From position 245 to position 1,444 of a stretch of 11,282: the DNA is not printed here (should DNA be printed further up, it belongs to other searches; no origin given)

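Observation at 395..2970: SPFH scaffold - Ku - GalT-like HIT nucleotidyltransferase form a tight co-directional trio; Ku has no adjacent LigD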

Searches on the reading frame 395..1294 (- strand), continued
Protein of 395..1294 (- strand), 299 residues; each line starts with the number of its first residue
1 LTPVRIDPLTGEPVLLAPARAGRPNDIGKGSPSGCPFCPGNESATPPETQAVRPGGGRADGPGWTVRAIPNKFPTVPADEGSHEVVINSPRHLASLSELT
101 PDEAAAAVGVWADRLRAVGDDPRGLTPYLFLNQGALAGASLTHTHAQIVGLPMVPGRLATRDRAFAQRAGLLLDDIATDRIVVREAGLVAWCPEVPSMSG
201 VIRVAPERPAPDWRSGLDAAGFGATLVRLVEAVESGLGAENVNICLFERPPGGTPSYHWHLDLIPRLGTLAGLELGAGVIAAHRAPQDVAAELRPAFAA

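Call 25: search_solved_structures(query=A1, max_evalue=0.01, show_alignments=2)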
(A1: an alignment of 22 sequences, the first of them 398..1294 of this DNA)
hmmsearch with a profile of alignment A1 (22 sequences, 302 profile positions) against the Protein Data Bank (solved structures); distinct sequences matched with E-value up to 0.01: 22.
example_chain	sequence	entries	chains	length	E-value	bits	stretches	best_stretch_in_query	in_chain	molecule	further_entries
1z84_A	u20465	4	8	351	1.6e-61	211.3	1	2-299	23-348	galactose-1-phosphate uridyl transferase-like protein | putative galactose-1-phosphate uridyl transferase | Probable galactose-1-phosphate uridyl transferase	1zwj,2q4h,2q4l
2h39_A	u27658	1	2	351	1.4e-59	204.9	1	2-299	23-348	Probable galactose-1-phosphate uridyl transferase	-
6k5z_A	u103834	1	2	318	1.2e-43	152.6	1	3-301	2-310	Galactose-1-phosphate uridylyltransferase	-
6k9z_A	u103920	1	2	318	4e-42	147.6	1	3-301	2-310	Galactose-1-phosphate uridylyltransferase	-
1hxq_A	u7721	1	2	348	7.8e-25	90.8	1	3-298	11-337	HEXOSE-1-PHOSPHATE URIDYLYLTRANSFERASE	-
1hxp_A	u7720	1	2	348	8.6e-25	90.7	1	3-298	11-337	HEXOSE-1-PHOSPHATE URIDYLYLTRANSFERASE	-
1gup_A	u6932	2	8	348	4.9e-23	84.9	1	3-298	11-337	GALACTOSE-1-PHOSPHATE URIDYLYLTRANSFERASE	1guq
5in3_B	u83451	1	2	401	6e-17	64.9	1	3-298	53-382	Galactose-1-phosphate uridylyltransferase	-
6gqd_A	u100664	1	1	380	6.8e-17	64.8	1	3-298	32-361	Galactose-1-phosphate uridylyltransferase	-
4qvu_A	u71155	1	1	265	9.3e-07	31.5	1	65-155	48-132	Uncharacterized protein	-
3lb5_A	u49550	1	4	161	1.4e-06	30.9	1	183-299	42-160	Hit-like protein involved in cell-cycle regulation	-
1y23_A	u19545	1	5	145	1.7e-05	27.4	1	170-277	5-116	Histidine triad protein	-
4i5t_A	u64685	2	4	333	3.4e-05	26.3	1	6-153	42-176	5',5'''-P-1,P-4-tetraphosphate phosphorylase 2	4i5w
3ksv_A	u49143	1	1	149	3.5e-05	26.3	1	165-293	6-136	Uncharacterized protein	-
3l7x_A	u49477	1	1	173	5.1e-05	25.8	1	169-271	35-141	Putative Hit-like protein involved in cell-cycle regulation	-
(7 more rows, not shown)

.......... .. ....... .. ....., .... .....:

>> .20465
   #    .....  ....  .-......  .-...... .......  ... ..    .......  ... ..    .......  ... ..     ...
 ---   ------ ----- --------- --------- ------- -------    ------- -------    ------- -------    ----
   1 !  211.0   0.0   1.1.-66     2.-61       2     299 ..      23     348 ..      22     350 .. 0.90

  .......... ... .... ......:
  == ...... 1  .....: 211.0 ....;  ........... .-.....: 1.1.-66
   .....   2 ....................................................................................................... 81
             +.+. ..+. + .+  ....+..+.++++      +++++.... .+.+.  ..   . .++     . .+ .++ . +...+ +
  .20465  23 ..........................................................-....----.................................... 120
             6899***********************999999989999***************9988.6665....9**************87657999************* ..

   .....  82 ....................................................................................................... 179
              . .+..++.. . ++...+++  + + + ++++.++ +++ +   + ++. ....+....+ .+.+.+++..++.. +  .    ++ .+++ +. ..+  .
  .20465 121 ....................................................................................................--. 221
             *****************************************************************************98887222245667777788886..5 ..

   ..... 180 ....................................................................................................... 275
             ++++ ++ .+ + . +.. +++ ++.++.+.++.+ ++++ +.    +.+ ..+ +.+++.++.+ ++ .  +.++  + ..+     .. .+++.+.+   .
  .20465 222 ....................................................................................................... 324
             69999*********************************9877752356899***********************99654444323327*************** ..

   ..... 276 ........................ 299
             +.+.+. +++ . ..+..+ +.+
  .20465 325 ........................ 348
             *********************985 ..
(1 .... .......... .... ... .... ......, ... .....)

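Call 34: predict_structure(alignment_id=A1)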
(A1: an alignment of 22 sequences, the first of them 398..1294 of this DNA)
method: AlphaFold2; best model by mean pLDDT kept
length: 299 residues; sequences in the alignment: 22
mean_pLDDT: 83.2   pTM: 0.83
mean pLDDT of the five models: 83.2, 83.1, 82.7, 81.9, 80.4
residues with pLDDT >= 90: 155; 70-90: 87; 50-70: 44; < 50: 13
segments of 3 or more residues with pLDDT < 50: 1-3, 26-29
pLDDT, mean of each block of 10 residues (from residue 1): 52 57 49 79 94 94 95 89 95 93 95 93 92 70 88 83 79 89 95 85 90 81 95 91 87 82 78 53 82 93
secondary structure, 60 per line:
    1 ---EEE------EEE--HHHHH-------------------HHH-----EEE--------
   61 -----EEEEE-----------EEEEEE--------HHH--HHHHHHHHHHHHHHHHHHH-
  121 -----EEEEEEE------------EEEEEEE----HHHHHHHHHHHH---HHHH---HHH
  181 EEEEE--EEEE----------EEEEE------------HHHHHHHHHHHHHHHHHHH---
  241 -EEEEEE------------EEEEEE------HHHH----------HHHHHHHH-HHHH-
elements in order: E4-6 E13-15 H18-22 E50-52 E66-70 E82-87 H101-119 E126-132 E145-151 H156-167 H171-174 E181-185 E188-191 E202-206 H219-237 E242-247 E260-265 H272-275 H286-293 H295-298

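Call 43: fold_search(model_id=the predicted structure, library=pdb)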
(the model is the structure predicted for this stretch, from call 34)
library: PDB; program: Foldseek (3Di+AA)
matches with E <= 10: 566; with E <= 0.001: 54
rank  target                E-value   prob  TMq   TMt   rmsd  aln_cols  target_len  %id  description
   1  2h39_B                4.0e-21  1.00  0.76  0.72   8.2       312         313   27  Crystal Structure of an ADP-Glucose Phosphorylase from Arabidopsis thaliana with bound ADP-Glucose (released 2006-06-13)
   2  2h39_A                1.4e-20  1.00  0.74  0.72   8.2       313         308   26  Crystal Structure of an ADP-Glucose Phosphorylase from Arabidopsis thaliana with bound ADP-Glucose (released 2006-06-13)
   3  1z84_A                2.1e-20  1.00  0.75  0.73   5.2       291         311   26  X-ray structure of galt-like protein from arabidopsis thaliana at5g18200 (released 2005-04-19)
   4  6k5z_A                6.6e-20  1.00  0.74  0.72   4.6       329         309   25  Structure of uridylyltransferase (released 2019-12-18)
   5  6k9z_A                8.4e-20  1.00  0.75  0.73   4.1       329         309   25  STRUCTURE OF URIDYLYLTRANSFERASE MUTANT (released 2019-12-18)
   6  1z84_B                1.0e-19  1.00  0.75  0.74   4.1       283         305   26  X-ray structure of galt-like protein from arabidopsis thaliana at5g18200 (released 2005-04-19)
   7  6k9z_B                1.0e-19  1.00  0.75  0.75   3.8       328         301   24  STRUCTURE OF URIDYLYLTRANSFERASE MUTANT (released 2019-12-18)
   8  1zwj_A                1.4e-19  1.00  0.75  0.75   3.7       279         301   26  X-ray structure of galt-like protein from arabidopsis thaliana AT5G18200 (released 2005-06-14)
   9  6k5z_B                2.4e-19  1.00  0.76  0.73   4.2       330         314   25  Structure of uridylyltransferase (released 2019-12-18)
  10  1zwj_B                1.4e-18  1.00  0.74  0.74   4.1       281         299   25  X-ray structure of galt-like protein from arabidopsis thaliana AT5G18200 (released 2005-06-14)
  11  5in3_A                1.7e-14  1.00  0.64  0.59   6.1       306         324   18  Crystal structure of glucose-1-phosphate bound nucleotidylated human galactose-1-phosphate uridylyltransferase (released 2016-03-30)
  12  5in3_B                2.0e-14  1.00  0.65  0.59   6.0       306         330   18  Crystal structure of glucose-1-phosphate bound nucleotidylated human galactose-1-phosphate uridylyltransferase (released 2016-03-30)
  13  6gqd                  2.5e-14  1.00  0.63  0.55   5.9       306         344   18  Structure of human galactose-1-phosphate uridylyltransferase (GALT), with crystallization epitope mutations A21Y:A22T:T2 (released 2018-07-18)
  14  1gup_A                1.2e-13  1.00  0.68  0.59  10.3       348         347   20  STRUCTURE OF NUCLEOTIDYLTRANSFERASE COMPLEXED WITH UDP-GALACTOSE (released 1997-11-12)
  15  1hxq_A                2.2e-13  1.00  0.68  0.60   9.8       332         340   22  THE STRUCTURE OF NUCLEOTIDYLATED GALACTOSE-1-PHOSPHATE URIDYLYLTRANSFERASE FROM ESCHERICHIA COLI AT 1.86 ANGSTROMS RES (released 1997-10-22)
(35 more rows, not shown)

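Call 55: search_protein_families(library=pfam, proteins=[L056:7420-8004:+, L056:9013-11325:+, L056:11336-12256:+, L070:7311-7934:+, L070:8962-10062:+, L016:7145-7978:+, L016:9091-9816:+, L006:5321-6769:+, L006:9347-11053:+, L003:6221-7543:-], max_evalue=0.001)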
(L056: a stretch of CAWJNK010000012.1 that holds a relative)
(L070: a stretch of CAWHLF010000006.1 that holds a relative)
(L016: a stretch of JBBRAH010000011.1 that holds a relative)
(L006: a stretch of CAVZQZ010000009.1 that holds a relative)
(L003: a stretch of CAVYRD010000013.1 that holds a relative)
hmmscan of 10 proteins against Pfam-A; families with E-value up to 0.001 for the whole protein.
L056:7420-8004:+ (194 aa): 4 families
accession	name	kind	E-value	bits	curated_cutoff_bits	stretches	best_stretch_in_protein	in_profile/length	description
PF00578.27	AhpC-TSA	-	3e-14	53.4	26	1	73-170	17-120/124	AhpC/TSA family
PF08534.16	Redoxin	-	2e-12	47.6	26.6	1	74-187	21-146/148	Redoxin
PF00085.26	Thioredoxin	-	6.1e-08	33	23.5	1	69-130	7-67/103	Thioredoxin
PF13905.12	Thioredoxin_8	-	3.4e-07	31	27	1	82-170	2-93/94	Thioredoxin-like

L056:9013-11325:+ (770 aa): 8 families
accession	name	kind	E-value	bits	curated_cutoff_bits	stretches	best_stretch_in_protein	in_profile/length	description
PF00563.25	EAL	-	4.6e-66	223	31.3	1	513-745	4-236/236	EAL domain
PF00990.26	GGDEF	-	4.7e-41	140.7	23.8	1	332-490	1-161/161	Diguanylate cyclase, GGDEF domain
PF08447.18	PAS_3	-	9.2e-28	96.8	25.6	2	229-311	2-85/89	PAS fold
PF00989.32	PAS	-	1.1e-24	87.1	22.6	2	207-318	2-113/113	PAS fold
PF08448.16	PAS_4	-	2.6e-24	86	23.1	2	212-323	1-110/110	PAS fold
PF13426.13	PAS_9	-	6.4e-16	59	27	1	218-320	3-103/103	PAS domain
PF13188.13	PAS_8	-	5.4e-09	36.1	21.8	1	206-263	1-58/65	PAS domain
PF14598.12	PAS_11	-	1.9e-08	34.7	25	1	96-173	7-84/109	PAS domain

L056:11336-12256:+ (306 aa): 1 family
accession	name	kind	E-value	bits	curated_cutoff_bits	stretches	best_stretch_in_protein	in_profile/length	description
PF03547.23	Mem_trans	-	9.8e-11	41.3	25.7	1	31-301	31-341/343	Membrane transport protein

L070:7311-7934:+ (207 aa): 4 families
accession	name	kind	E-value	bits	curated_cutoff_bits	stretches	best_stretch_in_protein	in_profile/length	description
PF00578.27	AhpC-TSA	-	5.8e-12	46.1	26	1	86-184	17-122/124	AhpC/TSA family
PF08534.16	Redoxin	-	5.2e-11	43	26.6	1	85-198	19-145/148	Redoxin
PF00085.26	Thioredoxin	-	1.6e-06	28.5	23.5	1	83-141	8-65/103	Thioredoxin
PF13098.12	Thioredoxin_2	-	0.00014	22.6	27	1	93-192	4-96/104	Thioredoxin-like domain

L070:8962-10062:+ (366 aa): 1 family
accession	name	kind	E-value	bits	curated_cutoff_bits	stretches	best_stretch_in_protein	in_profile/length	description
PF00365.25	PFK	-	2.5e-108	362.1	30.9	1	24-321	1-276/277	Phosphofructokinase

L016:7145-7978:+ (277 aa): 4 families
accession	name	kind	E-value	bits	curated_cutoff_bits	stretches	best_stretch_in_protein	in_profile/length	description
PF13673.13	Acetyltransf_10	-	8.7e-12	45.6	23.6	1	197-273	52-127/128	Acetyltransferase (GNAT) domain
PF00583.31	Acetyltransf_1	-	3.3e-11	43.9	20.7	1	160-250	19-113/116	Acetyltransferase (GNAT) family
PF13508.13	Acetyltransf_7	-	9.4e-10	39.2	27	1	181-253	9-82/84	Acetyltransferase (GNAT) domain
PF13444.12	Acetyltransf_5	-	0.00041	21.4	22.4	0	148-197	1-54/102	Acetyltransferase (GNAT) domain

L016:9091-9816:+ (241 aa): 0 families

L006:5321-6769:+ (482 aa): 5 families
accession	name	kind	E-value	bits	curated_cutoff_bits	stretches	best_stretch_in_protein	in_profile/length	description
PF21269.3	TreT_GT1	-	1.6e-46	158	27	1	56-205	2-143/144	Trehalose synthase, N-terminal domain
PF00534.26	Glycos_transf_1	-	6.5e-17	62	26.4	1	375-459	88-171/172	Glycosyl transferases group 1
PF13692.12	Glyco_trans_1_4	-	3e-15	57.2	27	1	373-446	70-142/142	Glycosyl transferases group 1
PF20706.3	GT4-conflict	-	1.3e-07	31.4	26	1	362-421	265-323/385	Family 4 Glycosyltransferase in conflict systems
PF13524.12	Glyco_trans_1_2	-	3.1e-05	24.4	25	1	373-465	41-133/144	Glycosyl transferase-like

L006:9347-11053:+ (568 aa): 5 families
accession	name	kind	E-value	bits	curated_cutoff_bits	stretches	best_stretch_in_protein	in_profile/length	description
PF00156.33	Pribosyltran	-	2.5e-15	56.6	26.3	1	132-288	16-132/158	Phosphoribosyl transferase domain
PF12146.15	Hydrolase_4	-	3e-06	27.2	27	0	372-477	3-105/239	Serine aminopeptidase, S33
PF20408.4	Abhydrolase_11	-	1.3e-05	25.5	27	1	374-536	3-168/193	Alpha/beta hydrolase domain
PF01738.24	DLH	-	0.00024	21.2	21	1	428-540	77-193/217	Dienelactone hydrolase family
PF14681.12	UPRTase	-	0.00032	20.7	27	1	241-300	118-179/206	Uracil phosphoribosyltransferase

L003:6221-7543:- (440 aa): 5 families
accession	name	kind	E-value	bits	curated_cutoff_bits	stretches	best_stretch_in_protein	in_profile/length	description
PF21269.3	TreT_GT1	-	3.4e-50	169.9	27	1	60-200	2-143/144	Trehalose synthase, N-terminal domain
PF00534.26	Glycos_transf_1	-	1.4e-16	61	26.4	1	235-403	7-170/172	Glycosyl transferases group 1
PF13692.12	Glyco_trans_1_4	-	1.3e-13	51.9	27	1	244-391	2-142/142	Glycosyl transferases group 1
PF13524.12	Glyco_trans_1_2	-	3.5e-05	24.2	25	1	336-414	59-137/144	Glycosyl transferase-like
PF20706.3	GT4-conflict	-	9.9e-05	21.9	26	1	269-369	227-323/385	Family 4 Glycosyltransferase in conflict systems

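Call 58: search_protein_families(library=pfam, proteins=[L057:2662-4668:+, L057:5999-6928:+, L057:6972-8000:+, L057:9004-10014:+, L057:10032-11435:+, L057:11485-12204:+, L045:5380-7485:+, L045:9012-10784:+, L045:3116-5110:-, L006:6824-7255:-], max_evalue=0.001)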
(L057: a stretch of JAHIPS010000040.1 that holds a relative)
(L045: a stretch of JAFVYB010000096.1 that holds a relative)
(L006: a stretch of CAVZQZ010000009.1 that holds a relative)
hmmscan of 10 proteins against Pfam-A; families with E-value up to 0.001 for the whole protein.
L057:2662-4668:+ (668 aa): 8 families
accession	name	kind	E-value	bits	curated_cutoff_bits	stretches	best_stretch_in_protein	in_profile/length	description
PF17764.6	PriA_3primeBD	-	3.5e-28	97.7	22.7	1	5-100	1-96/96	3'DNA-binding domain (3'BD)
PF18074.6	PriA_C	-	4.6e-23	82.3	26.9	1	574-667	1-95/95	Primosomal protein N C-terminal domain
PF00270.35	DEAD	-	6.2e-21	75.3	26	1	137-298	2-161/167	DEAD/DEAH box helicase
PF04851.21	ResIII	-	7.7e-19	68.6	22.5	1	133-298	2-163/164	Type III restriction enzyme, res subunit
PF00271.37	Helicase_C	-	1.9e-11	44.6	23.5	1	447-529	40-108/110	Helicase conserved C-terminal domain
PF18319.7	Zn_ribbon_PriA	-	1.4e-07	31.8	26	1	387-412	1-26/27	PriA DNA helicase Cys-rich region (CRR) domain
PF25199.1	nSTAND_NTPase5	-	0.00065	20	34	0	142-213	28-100/145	Novel STAND NTPase 5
PF10236.15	DAP3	-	0.00066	19.4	23.1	0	143-192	11-59/311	Mitochondrial ribosomal death-associated protein 3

L057:5999-6928:+ (309 aa): 2 families
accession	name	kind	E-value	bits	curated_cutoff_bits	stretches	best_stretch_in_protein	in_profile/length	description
PF00551.24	Formyl_trans_N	-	1.4e-41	142.7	26.1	1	1-178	1-181/181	Formyl transferase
PF02911.23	Formyl_trans_C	-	1.9e-32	111.8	21.1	1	201-298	1-99/100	Formyl transferase, C-terminal domain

L057:6972-8000:+ (342 aa): 5 families
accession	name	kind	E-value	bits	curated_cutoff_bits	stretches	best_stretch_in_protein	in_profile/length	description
PF02744.22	GalP_UDP_tr_C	-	8.2e-12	45.6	29.2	1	190-308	8-120/165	Galactose-1-phosphate uridyl transferase, C-terminal domain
PF01087.27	GalP_UDP_transf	-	1.4e-08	35.8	22.1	1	93-171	102-178/184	Galactose-1-phosphate uridyl transferase, N-terminal domain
PF16285.10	DUF4931_N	-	1.3e-06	28.9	24.1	1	103-171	53-119/124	Domain of unknown function (DUF4931) N-terminal domain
PF16268.10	DUF4921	-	1.3e-05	24.7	28.5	0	139-332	216-388/425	Domain of unknown function (DUF4921)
PF01230.28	HIT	-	2.9e-05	25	21.5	0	208-278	3-73/98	HIT domain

L057:9004-10014:+ (336 aa): 2 families
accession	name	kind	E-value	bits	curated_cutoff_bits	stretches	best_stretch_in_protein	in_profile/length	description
PF02800.25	Gp_dh_C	-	5.9e-71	237.6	24.4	1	158-314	1-158/158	Glyceraldehyde 3-phosphate dehydrogenase, C-terminal domain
PF00044.30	Gp_dh_N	-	3.1e-37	127.3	31.7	1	3-104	1-101/101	Glyceraldehyde 3-phosphate dehydrogenase, NAD binding domain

L057:10032-11435:+ (467 aa): 4 families
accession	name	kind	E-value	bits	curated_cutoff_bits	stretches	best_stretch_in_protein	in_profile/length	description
PF08323.17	Glyco_transf_5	-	1.2e-81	274.5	22.7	1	2-230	1-238/239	Starch synthase catalytic domain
PF00534.26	Glycos_transf_1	-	5.3e-13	49.3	26.4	1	283-430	11-155/172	Glycosyl transferases group 1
PF13692.12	Glyco_trans_1_4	-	1.8e-08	35.2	27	1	288-429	2-138/142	Glycosyl transferases group 1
PF13439.12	Glyco_transf_4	-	9.7e-05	22.9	28.5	1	17-217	2-149/170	Glycosyltransferase Family 4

L057:11485-12204:+ (239 aa): 1 family
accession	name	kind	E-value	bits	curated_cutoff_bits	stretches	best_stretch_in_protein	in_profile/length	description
PF08843.17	AbiEii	-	1.6e-18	68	22.5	1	20-175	11-171/238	Nucleotidyl transferase AbiEii toxin, Type IV TA system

L045:5380-7485:+ (701 aa): 2 families
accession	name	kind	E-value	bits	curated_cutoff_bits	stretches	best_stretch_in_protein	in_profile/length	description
PF02369.22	Big_1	-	1.4e-17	64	34.9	2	195-274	10-86/93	Bacterial Ig-like domain (group 1)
PF09134.16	Invasin_D3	-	3.2e-06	28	33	1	198-269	16-83/98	Invasin, domain 3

L045:9012-10784:+ (590 aa): 2 families
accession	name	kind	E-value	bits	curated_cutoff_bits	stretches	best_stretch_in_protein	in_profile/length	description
PF13672.11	PP2C_2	-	2.3e-07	31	24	1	323-544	2-178/209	Protein phosphatase 2C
PF00481.26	PP2C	-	8.3e-06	26.1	20.3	1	432-581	98-254/255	Protein phosphatase 2C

L045:3116-5110:- (664 aa): 2 families
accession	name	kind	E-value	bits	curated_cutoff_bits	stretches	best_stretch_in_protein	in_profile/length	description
PF00488.27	MutS_V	-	4.2e-23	82.7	30.2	1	474-645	2-173/188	MutS domain V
PF05192.23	MutS_III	-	0.00012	22.9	34.1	1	159-211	19-72/194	MutS domain III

L006:6824-7255:- (143 aa): 1 family
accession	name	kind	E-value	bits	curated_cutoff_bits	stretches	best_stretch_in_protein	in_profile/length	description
PF00571.33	CBS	-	6.7e-27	94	24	2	72-126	1-56/57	CBS domain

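Call 67: search_protein_families(library=padloc, proteins=[window:395-1294:-], max_evalue=0.01)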
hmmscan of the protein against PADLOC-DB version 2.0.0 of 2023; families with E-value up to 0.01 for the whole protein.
window:395-1294:- (299 aa): 0 families

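Call 68: search_protein_families(library=phrogs, proteins=[window:395-1294:-], max_evalue=0.001)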
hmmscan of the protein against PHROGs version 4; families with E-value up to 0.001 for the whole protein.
window:395-1294:- (299 aa): 0 families
